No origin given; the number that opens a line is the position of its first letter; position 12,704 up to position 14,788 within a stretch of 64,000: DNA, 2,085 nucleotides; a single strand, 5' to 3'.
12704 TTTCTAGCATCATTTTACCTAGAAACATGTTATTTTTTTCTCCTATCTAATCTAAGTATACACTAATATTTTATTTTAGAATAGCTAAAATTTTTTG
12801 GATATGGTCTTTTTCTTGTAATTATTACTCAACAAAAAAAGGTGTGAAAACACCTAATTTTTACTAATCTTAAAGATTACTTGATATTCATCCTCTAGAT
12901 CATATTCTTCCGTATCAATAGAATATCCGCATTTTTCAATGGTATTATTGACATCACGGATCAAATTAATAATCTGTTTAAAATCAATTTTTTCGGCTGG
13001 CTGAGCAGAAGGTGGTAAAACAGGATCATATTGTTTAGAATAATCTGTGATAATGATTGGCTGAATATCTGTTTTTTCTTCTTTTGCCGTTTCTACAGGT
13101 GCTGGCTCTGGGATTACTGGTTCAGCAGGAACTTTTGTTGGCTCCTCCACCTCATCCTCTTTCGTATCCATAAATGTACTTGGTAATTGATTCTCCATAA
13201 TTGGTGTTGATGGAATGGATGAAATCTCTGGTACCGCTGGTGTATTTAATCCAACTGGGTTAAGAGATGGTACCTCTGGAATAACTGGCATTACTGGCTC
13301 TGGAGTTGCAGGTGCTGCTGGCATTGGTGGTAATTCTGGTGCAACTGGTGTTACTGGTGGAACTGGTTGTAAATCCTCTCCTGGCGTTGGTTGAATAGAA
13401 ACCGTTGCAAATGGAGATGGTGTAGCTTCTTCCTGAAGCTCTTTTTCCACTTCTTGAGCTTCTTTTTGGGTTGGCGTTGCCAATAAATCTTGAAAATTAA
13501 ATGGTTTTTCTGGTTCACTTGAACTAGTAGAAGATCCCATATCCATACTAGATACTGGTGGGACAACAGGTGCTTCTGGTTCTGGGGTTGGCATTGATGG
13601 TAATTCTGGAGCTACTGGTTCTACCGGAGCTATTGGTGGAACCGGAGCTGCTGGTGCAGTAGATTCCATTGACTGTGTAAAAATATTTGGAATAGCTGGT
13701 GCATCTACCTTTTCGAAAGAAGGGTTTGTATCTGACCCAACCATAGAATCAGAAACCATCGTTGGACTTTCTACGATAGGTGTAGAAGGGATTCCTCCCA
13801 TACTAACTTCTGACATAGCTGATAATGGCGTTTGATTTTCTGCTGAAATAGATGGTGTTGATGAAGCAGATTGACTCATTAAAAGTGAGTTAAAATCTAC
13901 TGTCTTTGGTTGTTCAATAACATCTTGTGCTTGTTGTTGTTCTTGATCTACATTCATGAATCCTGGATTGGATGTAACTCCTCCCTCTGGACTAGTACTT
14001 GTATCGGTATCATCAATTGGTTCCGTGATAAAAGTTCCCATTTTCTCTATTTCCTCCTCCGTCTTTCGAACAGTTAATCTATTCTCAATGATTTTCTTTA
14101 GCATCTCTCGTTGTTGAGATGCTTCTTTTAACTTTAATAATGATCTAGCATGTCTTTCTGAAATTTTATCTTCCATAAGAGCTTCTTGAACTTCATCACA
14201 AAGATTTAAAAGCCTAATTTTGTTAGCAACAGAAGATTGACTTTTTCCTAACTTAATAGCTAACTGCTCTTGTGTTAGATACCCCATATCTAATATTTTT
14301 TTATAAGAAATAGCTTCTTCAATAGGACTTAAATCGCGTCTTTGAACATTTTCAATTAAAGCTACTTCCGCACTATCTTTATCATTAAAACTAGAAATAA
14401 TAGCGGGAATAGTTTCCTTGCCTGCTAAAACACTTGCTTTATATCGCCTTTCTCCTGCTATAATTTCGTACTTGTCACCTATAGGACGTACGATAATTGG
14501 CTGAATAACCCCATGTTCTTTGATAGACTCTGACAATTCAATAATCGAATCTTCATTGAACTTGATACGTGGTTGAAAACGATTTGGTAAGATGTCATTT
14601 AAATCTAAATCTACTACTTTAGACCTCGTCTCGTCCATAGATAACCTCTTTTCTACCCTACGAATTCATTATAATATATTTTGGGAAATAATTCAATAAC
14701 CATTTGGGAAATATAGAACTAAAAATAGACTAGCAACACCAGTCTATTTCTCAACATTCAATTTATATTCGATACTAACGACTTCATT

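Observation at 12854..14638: Noc-type CTPase with no membrane anchor but a ~350-aa Pro/acidic disordered insert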

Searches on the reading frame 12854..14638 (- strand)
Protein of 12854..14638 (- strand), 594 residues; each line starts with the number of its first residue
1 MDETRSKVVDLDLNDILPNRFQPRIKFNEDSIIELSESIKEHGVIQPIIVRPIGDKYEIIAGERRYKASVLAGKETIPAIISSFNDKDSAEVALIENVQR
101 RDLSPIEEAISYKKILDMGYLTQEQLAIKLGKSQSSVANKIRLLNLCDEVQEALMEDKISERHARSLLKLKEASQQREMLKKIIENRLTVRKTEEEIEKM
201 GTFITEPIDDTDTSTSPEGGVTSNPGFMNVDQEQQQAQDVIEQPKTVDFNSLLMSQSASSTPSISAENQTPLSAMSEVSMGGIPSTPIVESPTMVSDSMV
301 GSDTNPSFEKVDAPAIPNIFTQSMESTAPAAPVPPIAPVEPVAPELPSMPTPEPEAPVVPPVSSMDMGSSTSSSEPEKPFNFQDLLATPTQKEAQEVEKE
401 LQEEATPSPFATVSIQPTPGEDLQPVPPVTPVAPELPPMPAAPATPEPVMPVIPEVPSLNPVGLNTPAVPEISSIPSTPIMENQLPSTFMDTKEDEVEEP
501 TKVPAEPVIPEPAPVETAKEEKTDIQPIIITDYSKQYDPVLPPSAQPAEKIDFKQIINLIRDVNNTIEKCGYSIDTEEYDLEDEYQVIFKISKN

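Call 4: search_protein_families(library=pfam, proteins=[window:12854-14638:-], max_evalue=0.1)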
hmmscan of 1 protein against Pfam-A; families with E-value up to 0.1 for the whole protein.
window:12854-14638:- (594 aa): 3 families
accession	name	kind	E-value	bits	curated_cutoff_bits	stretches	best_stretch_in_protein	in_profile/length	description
PF17762.8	HTH_ParB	-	6.4e-34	116.6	22.6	1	102-200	2-100/102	ParB HTH domain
PF02195.25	ParB_N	-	1.4e-32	112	26.3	1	8-99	3-95/95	ParB N-terminal domain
PF07506.17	RepB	-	0.061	13.8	30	1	99-181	1-84/185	RepB plasmid partitioning protein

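Call 5: search_protein_families(library=ncbifam, proteins=[window:12854-14638:-], max_evalue=0.1)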
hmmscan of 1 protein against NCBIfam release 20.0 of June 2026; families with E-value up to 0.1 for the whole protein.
window:12854-14638:- (594 aa): 7 families
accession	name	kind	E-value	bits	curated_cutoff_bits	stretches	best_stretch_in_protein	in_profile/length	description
TIGR04285.1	nucleoid_noc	exception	8.2e-87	290.8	315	2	7-201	1-195/255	nucleoid occlusion protein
TIGR00180.1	parB_part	domain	8.5e-54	182.1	58.45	1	7-184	4-186/186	ParB/RepB/Spo0J family partition protein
TIGR03734.1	PRTRC_parB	hypoth_equivalog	2e-41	142.2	278.6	1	22-208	7-197/555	PRTRC system ParB family protein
TIGR03454.1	partition_RepB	equivalog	2e-18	66.9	201.5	1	6-142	62-199/325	plasmid partitioning protein RepB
NF010406.0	PRK13832.1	subfamily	9.9e-13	47.5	640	1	24-156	21-155/578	plasmid partitioning protein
NF010440.0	PRK13866.1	equivalog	2.3e-09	36.9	522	1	8-120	65-180/336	plasmid partitioning protein RepB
NF053625.1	SerKinSerKArch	equivalog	0.00023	20.4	380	1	21-89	24-95/244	ADP-dependent L-serine kinase SerK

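Call 11: find_homologous_proteins(query=window:12854-14638:-)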
Query window:12854-14638:- (594 aa): 7982 proteins with E <= 0.001 among 8000 candidates; the best 120 are listed.
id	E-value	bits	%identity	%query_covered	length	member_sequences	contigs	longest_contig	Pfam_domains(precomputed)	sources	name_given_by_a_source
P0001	1.0e-229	782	70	100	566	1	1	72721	PF17762.9,PF02195.27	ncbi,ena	-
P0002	1.1e-184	633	58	100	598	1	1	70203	PF17762.9,PF02195.27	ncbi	-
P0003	6.4e-170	585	56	100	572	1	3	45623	PF17762.9,PF02195.27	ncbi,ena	-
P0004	4.8e-166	572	53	100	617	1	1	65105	PF17762.9,PF02195.27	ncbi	-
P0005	8.0e-164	565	53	100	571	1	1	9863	PF17762.9,PF02195.27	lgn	-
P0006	1.3e-162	561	55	100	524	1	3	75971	PF17762.9,PF02195.27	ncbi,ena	-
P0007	5.5e-162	558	54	100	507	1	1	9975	PF17762.9,PF02195.27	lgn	-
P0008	1.1e-160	554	53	100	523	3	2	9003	PF17762.9,PF02195.27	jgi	-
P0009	9.4e-160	551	51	100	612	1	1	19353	PF17762.9,PF02195.27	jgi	-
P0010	3.6e-158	546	53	100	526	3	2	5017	PF17762.9,PF02195.27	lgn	-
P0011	9.2e-158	545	51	100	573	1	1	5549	PF17762.9,PF02195.27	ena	-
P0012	4.2e-157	542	51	100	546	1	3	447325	PF17762.9,PF02195.27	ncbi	-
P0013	4.8e-157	542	51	100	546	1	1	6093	PF17762.9,PF02195.27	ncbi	-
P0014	6.1e-157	542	75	44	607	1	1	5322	PF05593.20,PF17762.9,PF02195.27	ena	-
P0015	9.3e-157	541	53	67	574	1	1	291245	PF17762.9,PF02195.27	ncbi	-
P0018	1.8e-156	540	49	100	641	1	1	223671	PF17762.9,PF02195.27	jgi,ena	-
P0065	2.7e-116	408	82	33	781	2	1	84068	PF17762.9,PF02195.27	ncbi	-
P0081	3.2e-113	398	71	39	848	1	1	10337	PF17762.9,PF02195.27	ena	-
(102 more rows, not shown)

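Call 22: search_solved_structures(query=window:12854-14638:-, max_evalue=1e-10, show_alignments=3)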
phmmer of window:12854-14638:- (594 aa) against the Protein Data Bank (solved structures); distinct sequences matched with E-value up to 1e-10: 13.
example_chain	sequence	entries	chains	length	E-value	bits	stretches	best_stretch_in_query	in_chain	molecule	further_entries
7ng0_A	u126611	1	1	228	7.9e-58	199.8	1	10-200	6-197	Nucleoid occlusion protein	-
7nfu_A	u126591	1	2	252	8.3e-58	199.7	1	4-200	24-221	Nucleoid occlusion protein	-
7ol9_A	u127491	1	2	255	7.2e-55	190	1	2-200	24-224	Nucleoid occlusion protein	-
1vz0_A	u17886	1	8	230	2e-51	178.6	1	3-200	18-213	Chromosome-partitioning protein Spo0J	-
6sdk_A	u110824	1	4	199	3.9e-47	164.5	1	8-200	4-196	Stage 0 sporulation protein J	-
4umk_A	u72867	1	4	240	4e-46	161.1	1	3-195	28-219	PROBABLE CHROMOSOME-PARTITIONING PROTEIN PARB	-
7bnk_A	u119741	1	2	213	1.3e-45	159.4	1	7-199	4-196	ParB family protein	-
7o0n_A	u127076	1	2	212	9.8e-45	156.5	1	8-199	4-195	ParB family protein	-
7bnr_A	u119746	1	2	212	1e-44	156.5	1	8-199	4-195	ParB family protein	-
6t1f_A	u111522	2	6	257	6.2e-39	137.4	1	18-197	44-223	Chromosome-partitioning protein ParB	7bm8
6y93_A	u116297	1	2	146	5.5e-29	104.6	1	88-200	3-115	Nucleoid occlusion protein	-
6s6h_A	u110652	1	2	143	6e-19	71.4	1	91-197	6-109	Chromosome-partitioning protein ParB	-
8qa8_A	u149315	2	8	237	7e-15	58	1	10-159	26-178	Transcriptional repressor protein KorB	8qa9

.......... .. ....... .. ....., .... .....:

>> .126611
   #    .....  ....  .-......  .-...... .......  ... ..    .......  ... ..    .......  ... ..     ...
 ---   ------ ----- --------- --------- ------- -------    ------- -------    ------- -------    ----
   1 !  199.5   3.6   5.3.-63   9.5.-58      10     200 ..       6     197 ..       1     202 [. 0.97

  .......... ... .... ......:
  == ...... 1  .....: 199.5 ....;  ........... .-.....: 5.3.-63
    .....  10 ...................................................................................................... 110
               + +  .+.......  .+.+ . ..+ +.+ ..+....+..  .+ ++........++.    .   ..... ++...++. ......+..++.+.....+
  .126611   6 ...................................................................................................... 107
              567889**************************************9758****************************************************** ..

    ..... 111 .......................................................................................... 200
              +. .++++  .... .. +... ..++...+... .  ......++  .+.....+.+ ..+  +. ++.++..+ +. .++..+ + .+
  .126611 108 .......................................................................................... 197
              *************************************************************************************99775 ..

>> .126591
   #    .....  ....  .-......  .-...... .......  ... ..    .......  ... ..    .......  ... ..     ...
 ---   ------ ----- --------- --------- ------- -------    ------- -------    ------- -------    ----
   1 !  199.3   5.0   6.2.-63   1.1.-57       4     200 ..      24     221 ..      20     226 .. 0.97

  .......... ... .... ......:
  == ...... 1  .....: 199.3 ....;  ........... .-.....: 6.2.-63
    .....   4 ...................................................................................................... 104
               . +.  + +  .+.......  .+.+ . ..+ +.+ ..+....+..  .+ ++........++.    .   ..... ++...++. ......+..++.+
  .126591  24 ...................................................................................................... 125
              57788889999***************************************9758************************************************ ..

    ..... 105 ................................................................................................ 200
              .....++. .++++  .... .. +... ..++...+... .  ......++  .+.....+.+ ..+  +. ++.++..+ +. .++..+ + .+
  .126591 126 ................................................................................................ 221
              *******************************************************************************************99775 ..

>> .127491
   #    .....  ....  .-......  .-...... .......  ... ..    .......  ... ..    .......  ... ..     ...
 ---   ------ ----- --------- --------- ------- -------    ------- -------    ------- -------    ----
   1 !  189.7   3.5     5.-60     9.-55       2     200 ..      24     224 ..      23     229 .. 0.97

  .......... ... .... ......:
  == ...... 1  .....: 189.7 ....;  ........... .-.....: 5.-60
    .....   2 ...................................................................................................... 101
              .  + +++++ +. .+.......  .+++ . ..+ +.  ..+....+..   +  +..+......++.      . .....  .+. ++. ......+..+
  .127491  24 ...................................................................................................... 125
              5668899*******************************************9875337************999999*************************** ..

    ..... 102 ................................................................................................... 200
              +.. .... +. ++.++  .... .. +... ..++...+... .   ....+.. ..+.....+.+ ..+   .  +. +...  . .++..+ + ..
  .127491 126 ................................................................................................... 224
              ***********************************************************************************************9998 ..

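Call 32: find_related_loci(query=A1, collection=genome_contigs, flank=10000)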
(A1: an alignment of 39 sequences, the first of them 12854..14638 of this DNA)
Query A1 (594 aa) in genome_contigs; peptide patterns used: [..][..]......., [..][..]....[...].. (x = any residue, [..] = any of these).
411 stretches matched a pattern; 370 encode a relative of the query (tblastn E <= 1e-3); the best 80 are kept; 80 distinct loci.
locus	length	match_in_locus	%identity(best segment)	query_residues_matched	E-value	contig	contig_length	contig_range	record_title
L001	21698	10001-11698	70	1-594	0e+0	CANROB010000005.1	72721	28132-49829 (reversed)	MAG: uncultured Bacilli bacterium isolate Lapin-020__bin65 genome assembly, contig: Lapin-020__NODE_310_length_72721_cov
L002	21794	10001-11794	58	1-594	0e+0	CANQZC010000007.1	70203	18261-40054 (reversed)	MAG: uncultured Bacilli bacterium isolate Lapin-018__bin68 genome assembly, contig: Lapin-018__NODE_298_length_70203_cov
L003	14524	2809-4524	56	1-594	0e+0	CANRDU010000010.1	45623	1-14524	MAG: uncultured Bacilli bacterium isolate Lapin-026__bin120 genome assembly, contig: Lapin-026__NODE_816_length_45623_co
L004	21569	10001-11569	55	1-593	1e-178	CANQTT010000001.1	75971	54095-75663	MAG: uncultured Bacilli bacterium isolate Lapin-008__bin40 genome assembly, contig: Lapin-008__NODE_408_length_75971_cov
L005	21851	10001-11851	53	1-594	0e+0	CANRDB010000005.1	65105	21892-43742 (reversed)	MAG: uncultured Bacilli bacterium isolate Lapin-026__bin71 genome assembly, contig: Lapin-026__NODE_436_length_65105_cov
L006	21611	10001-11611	53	1-594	6e-165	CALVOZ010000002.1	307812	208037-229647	MAG: uncultured Bacilli bacterium isolate BRZ_CP__bin63 genome assembly, contig: BRZ_CP__NODE_21_length_307812_cov_35.11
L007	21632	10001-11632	52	1-594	1e-161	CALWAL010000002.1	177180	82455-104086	MAG: uncultured Bacilli bacterium isolate BRZ_FM__bin62 genome assembly, contig: BRZ_FM__NODE_134_length_177180_cov_46.1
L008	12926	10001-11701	48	1-593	3e-143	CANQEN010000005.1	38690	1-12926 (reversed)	MAG: uncultured Bacilli bacterium isolate Lapin-007__bin2 genome assembly, contig: Lapin-007__NODE_277_length_38690_cov_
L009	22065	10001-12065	59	1-594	4e-124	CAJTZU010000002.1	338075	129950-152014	MAG TPA_asm: uncultured Bacilli bacterium isolate MGBC118066 genome assembly, contig: MGBC118066.2, whole genome shotgun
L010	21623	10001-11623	44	1-593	4e-124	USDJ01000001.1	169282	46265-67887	uncultured Tenericutes bacterium isolate UMGS1613 genome assembly, contig: NODE_19_length_169282_cov_20.569915, whole ge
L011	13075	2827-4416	45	1-593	7e-124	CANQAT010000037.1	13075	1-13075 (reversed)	MAG: uncultured Bacilli bacterium isolate Lapin-002__bin26 genome assembly, contig: Lapin-002__NODE_6193_length_13075_co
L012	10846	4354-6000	44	1-593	2e-123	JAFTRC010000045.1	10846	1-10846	MAG: Bacilli bacterium isolate RGIG4073 Roe_deer_Cecum.Co__c1563035, whole genome shotgun sequence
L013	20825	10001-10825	71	1-277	5e-120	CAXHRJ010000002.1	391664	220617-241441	MAG: uncultured Bacilli bacterium isolate ena-SAMPLE-TAB-22-03-2024-10:43:23:847-115527 genome assembly, contig: NODE_83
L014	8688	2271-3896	44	1-593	6e-120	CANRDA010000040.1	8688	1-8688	MAG: uncultured Bacilli bacterium isolate Lapin-027__bin13 genome assembly, contig: Lapin-027__NODE_8529_length_8688_cov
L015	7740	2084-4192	46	1-594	6e-119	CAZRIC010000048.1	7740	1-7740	MAG TPA_asm: uncultured Muribaculaceae bacterium isolate SRP287540_co1_70 genome assembly, contig: NODE_10410_length_774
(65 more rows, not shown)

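Call 38: predict_structure(alignment_id=A1)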
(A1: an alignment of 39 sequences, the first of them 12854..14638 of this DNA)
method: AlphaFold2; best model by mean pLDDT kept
length: 594 residues; sequences in the alignment: 39
mean_pLDDT: 61.1   pTM: 0.37
mean pLDDT of the five models: 61.1, 60.0, 60.0, 56.0, 53.0
residues with pLDDT >= 90: 48; 70-90: 191; 50-70: 78; < 50: 277
segments of 3 or more residues with pLDDT < 50: 204-229, 238-246, 253-333, 341-344, 346-352, 354-359, 361-377, 402-420, 425-429, 434-436, 439-451, 455-505, 507-532
pLDDT, mean of each block of 10 residues (from residue 1): 64 85 68 85 83 86 86 88 77 74 81 83 85 88 90 89 91 91 91 88 48 36 43 52 47 44 44 40 38 36 40 42 37 46 42 46 42 44 73 65 44 40 47 50 45 44 39 37 37 40 46 41 44 52 63 87 90 90 87 79
secondary structure, 60 per line:
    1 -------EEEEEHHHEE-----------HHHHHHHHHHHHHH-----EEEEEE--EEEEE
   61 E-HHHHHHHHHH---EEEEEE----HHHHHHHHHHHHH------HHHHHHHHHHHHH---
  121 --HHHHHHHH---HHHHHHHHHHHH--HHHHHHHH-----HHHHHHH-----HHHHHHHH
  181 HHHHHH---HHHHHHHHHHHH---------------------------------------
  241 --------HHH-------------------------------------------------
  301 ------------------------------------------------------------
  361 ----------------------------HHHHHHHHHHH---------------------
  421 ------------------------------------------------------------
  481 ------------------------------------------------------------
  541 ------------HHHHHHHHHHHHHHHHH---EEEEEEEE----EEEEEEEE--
elements in order: E8-12 H29-42 E48-53 E56-61 H63-72 E76-81 H86-98 H105-117 H123-130 H134-145 H148-155 H161-167 H173-186 H190-201 H389-399 H553-569 E573-580 E585-592

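Call 55: search_protein_families(library=pfam, proteins=[P0018, P0065, P0081], max_evalue=1)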
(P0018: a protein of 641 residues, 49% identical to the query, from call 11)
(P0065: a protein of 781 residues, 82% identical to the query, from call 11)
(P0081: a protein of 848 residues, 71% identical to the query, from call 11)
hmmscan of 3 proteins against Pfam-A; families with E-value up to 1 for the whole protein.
P0018 (641 aa): 4 families
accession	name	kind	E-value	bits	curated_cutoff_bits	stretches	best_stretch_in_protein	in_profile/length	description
PF02195.25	ParB_N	-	1e-33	115.7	26.3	1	9-99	4-95/95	ParB N-terminal domain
PF17762.8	HTH_ParB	-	6.3e-33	113.4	22.6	1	101-201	1-101/102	ParB HTH domain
PF01381.28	HTH_3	-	0.039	14.4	23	1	114-138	3-27/55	Helix-turn-helix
PF18024.7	HTH_50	-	0.13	12.4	27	1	126-143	29-46/50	Helix-turn-helix domain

P0065 (781 aa): 7 families
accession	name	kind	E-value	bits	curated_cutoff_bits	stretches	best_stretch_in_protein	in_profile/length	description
PF17762.8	HTH_ParB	-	2.5e-32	111.5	22.6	1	100-199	1-100/102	ParB HTH domain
PF02195.25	ParB_N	-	6.3e-32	109.9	26.3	1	6-98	2-95/95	ParB N-terminal domain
PF08279.18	HTH_11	-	0.022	15.1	25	1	118-144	14-40/55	HTH domain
PF08535.16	KorB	-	0.033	14.6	22.3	1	121-174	5-56/89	KorB domain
PF18024.7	HTH_50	-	0.036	14.2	27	1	125-142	29-46/50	Helix-turn-helix domain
PF01381.28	HTH_3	-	0.092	13.2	23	1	113-137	3-27/55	Helix-turn-helix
PF20432.4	Xre-like-HTH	-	0.26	12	25.8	1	112-138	16-42/63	Antitoxin Xre-like helix-turn-helix domain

P0081 (848 aa): 6 families
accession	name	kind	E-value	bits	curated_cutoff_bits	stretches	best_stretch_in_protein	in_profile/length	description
PF02195.25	ParB_N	-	3.3e-32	110.8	26.3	1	5-97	2-95/95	ParB N-terminal domain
PF17762.8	HTH_ParB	-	4.7e-32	110.6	22.6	1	99-198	1-100/102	ParB HTH domain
PF08279.18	HTH_11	-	0.018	15.4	25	1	117-143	14-40/55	HTH domain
PF18024.7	HTH_50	-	0.053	13.7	27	1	124-141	29-46/50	Helix-turn-helix domain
PF01381.28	HTH_3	-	0.082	13.4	23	1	112-136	3-27/55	Helix-turn-helix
PF08535.16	KorB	-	0.086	13.2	22.3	1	120-169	5-52/89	KorB domain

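Call 63: find_encoding_contigs(protein=L001:565-1917:+, flank=10000, max_places=2)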
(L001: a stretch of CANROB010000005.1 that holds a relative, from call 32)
Protein L001:565-1917:+ (450 aa): 2 contigs read that carry it; 2 places shown.
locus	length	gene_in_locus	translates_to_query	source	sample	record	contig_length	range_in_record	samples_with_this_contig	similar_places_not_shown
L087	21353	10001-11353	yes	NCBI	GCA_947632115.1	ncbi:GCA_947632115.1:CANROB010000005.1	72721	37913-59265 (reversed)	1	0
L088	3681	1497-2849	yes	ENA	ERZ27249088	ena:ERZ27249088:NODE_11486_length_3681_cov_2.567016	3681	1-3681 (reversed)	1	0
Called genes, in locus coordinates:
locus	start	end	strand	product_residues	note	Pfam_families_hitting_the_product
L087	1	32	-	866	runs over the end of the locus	PF00521:DNA_topoisoIV, PF03989:DNA_gyraseA_C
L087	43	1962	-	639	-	PF02518:HATPase_c, PF00204:DNA_gyraseB, PF01751:Toprim, PF00986:DNA_gyraseB_C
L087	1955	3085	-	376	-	PF02463:SMC_N, PF13476:AAA_23 (faint)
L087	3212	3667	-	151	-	PF06338:ComK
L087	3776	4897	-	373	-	PF00712:DNA_pol3_beta, PF02767:DNA_pol3_beta_2, PF02768:DNA_pol3_beta_3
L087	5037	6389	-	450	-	PF11638:DnaA_N, PF01695:IstB_IS21 (weak), PF00308:Bac_DnaA, PF00004:AAA, PF01637:ATPase_2 (faint), PF13173:AAA_14 (weak), PF13401:AAA_22 (weak), PF08299:Bac_DnaA_C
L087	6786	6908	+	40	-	PF00468:Ribosomal_L34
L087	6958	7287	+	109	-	PF00825:Ribonuclease_P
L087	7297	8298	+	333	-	PF02096:60KD_IMP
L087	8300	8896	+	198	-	PF13083:KH_KhpA-B, PF01424:R3H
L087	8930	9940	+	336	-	PF01515:PTA_PTB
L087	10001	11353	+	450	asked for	PF10396:TrmE_N, PF00350:Dynamin_N (faint), PF12631:MnmE_helical, PF00009:GTP_EFTU (faint), PF01926:MMR_HSR1, PF02421:FeoB_N, PF04548:AIG1 (weak), PF08477:Roc (faint)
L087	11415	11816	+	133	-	PF05154:TM2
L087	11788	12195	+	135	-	PF10825:DUF2752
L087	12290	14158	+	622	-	PF00890:FAD_binding_2 (weak), PF01134:GIDA, PF07992:Pyr_redox_2 (faint), PF12831:FAD_oxidored (weak), PF21680:GIDA_C_1st, PF13932:SAM_GIDA_C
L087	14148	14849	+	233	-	PF02527:GidB, PF05175:MTS (weak), PF13847:Methyltransf_31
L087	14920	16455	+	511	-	PF16403:Bact_surface_Ig-like, PF01841:Transglut_core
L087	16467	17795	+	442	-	PF03062:MBOAT, PF13813:MBOAT_2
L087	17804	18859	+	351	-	-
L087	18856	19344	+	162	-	-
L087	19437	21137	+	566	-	PF02195:ParB_N, PF17762:HTH_ParB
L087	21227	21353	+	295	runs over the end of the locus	PF07804:HipA_C (weak)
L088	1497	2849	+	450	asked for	PF10396:TrmE_N, PF00350:Dynamin_N (faint), PF12631:MnmE_helical, PF00009:GTP_EFTU (faint), PF01926:MMR_HSR1, PF02421:FeoB_N, PF04548:AIG1 (weak), PF08477:Roc (faint)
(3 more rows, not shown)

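Call 66: find_encoding_contigs(protein=L087:43-1962:-, flank=10000, max_places=1)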
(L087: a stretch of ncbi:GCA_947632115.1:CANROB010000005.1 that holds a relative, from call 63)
Protein L087:43-1962:- (639 aa): 3 contigs read that carry it; 1 place shown.
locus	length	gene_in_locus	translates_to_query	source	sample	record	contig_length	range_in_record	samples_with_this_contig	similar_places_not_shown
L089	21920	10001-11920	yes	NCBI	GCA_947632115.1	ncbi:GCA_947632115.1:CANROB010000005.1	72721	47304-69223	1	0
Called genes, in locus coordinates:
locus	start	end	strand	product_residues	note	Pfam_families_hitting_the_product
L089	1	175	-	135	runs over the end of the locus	PF10825:DUF2752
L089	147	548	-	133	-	PF05154:TM2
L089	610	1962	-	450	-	PF10396:TrmE_N, PF00350:Dynamin_N (faint), PF12631:MnmE_helical, PF00009:GTP_EFTU (faint), PF01926:MMR_HSR1, PF02421:FeoB_N, PF04548:AIG1 (weak), PF08477:Roc (faint)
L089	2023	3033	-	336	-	PF01515:PTA_PTB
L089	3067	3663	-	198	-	PF13083:KH_KhpA-B, PF01424:R3H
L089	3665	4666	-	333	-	PF02096:60KD_IMP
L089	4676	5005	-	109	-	PF00825:Ribonuclease_P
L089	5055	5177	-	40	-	PF00468:Ribosomal_L34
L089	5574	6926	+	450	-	PF11638:DnaA_N, PF01695:IstB_IS21 (weak), PF00308:Bac_DnaA, PF00004:AAA, PF01637:ATPase_2 (faint), PF13173:AAA_14 (weak), PF13401:AAA_22 (weak), PF08299:Bac_DnaA_C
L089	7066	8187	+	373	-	PF00712:DNA_pol3_beta, PF02767:DNA_pol3_beta_2, PF02768:DNA_pol3_beta_3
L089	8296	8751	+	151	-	PF06338:ComK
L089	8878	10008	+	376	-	PF02463:SMC_N, PF13476:AAA_23 (faint)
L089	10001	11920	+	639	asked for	PF02518:HATPase_c, PF00204:DNA_gyraseB, PF01751:Toprim, PF00986:DNA_gyraseB_C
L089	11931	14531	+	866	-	PF00521:DNA_topoisoIV, PF03989:DNA_gyraseA_C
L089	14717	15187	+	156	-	PF00383:dCMP_cyt_deam_1, PF14437:MafB19-deam, PF14439:Bd3614-deam (weak)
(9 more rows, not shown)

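Call 74: find_encoding_contigs(protein=window:12857-14638:-, flank=1000, max_places=8)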
Protein window:12857-14638:- (594 aa): 4 contigs read that carry it; 1 place shown.
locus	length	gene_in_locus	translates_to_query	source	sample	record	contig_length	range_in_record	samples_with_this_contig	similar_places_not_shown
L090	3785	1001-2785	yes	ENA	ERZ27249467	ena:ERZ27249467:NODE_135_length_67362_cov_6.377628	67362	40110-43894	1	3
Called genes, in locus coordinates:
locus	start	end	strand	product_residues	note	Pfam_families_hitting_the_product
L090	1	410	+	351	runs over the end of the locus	-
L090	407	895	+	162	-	-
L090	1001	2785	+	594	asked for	PF02195:ParB_N, PF17762:HTH_ParB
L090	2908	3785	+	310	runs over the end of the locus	PF00149:Metallophos (weak), PF12850:Metallophos_2 (weak)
